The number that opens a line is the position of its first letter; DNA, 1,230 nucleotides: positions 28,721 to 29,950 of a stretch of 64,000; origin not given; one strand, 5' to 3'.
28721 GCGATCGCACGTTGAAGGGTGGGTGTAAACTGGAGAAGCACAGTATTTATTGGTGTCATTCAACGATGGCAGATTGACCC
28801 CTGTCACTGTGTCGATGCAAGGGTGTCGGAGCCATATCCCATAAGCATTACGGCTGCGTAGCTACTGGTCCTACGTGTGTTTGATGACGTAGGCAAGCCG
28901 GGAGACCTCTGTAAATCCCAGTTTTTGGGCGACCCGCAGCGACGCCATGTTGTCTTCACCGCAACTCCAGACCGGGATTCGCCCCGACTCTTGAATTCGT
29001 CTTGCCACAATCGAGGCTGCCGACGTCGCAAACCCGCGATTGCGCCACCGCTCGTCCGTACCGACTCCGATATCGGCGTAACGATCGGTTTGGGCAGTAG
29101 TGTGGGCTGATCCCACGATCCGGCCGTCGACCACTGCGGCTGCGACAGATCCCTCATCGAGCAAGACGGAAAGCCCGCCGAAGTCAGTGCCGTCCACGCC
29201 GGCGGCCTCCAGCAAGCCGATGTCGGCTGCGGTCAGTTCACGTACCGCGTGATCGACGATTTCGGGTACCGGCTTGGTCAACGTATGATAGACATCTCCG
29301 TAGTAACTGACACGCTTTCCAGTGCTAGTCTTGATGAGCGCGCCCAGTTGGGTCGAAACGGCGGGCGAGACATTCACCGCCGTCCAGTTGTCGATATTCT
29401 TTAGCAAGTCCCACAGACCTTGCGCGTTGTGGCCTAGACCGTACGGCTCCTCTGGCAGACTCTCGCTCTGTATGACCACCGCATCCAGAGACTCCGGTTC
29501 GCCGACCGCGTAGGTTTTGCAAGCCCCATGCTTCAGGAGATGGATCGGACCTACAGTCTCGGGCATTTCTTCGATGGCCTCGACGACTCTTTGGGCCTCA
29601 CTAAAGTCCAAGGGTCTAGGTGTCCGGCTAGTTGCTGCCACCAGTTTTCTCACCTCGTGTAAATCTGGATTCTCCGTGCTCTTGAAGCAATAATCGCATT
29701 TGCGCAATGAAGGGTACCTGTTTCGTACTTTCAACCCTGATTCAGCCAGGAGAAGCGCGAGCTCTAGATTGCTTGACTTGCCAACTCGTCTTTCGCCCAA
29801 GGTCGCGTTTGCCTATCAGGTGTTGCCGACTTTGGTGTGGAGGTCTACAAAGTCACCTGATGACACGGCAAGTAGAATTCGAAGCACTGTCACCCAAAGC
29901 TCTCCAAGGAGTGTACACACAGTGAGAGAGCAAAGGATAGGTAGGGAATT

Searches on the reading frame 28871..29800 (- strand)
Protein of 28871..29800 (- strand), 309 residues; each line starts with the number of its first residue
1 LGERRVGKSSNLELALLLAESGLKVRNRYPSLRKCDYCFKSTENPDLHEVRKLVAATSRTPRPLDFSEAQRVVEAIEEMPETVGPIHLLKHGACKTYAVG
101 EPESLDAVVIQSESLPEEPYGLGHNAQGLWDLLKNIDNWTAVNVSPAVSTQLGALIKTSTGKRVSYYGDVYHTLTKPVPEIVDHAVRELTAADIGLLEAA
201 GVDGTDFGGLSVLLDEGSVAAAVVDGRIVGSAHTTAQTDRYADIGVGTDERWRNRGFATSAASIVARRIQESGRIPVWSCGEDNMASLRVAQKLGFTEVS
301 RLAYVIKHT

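Call 68: search_protein_families(library=pfam, proteins=[window:28871-29800:-], max_evalue=0.00001)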
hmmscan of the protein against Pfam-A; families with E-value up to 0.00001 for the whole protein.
window:28871-29800:- (309 aa): 4 families
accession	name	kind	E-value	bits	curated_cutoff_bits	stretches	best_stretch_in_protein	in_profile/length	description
PF12746.13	GNAT_acetyltran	-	4.1e-13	50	26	1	217-300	157-238/243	GNAT acetyltransferase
PF00583.31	Acetyltransf_1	-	1.1e-07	32.5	20.7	1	217-296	34-116/116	Acetyltransferase (GNAT) family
PF13302.13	Acetyltransf_3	-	1.8e-07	32.3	25.4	1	226-297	63-138/138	Acetyltransferase (GNAT) domain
PF08445.16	FR47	-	4.3e-07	30.3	22.1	1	246-300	27-81/86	FR47-like protein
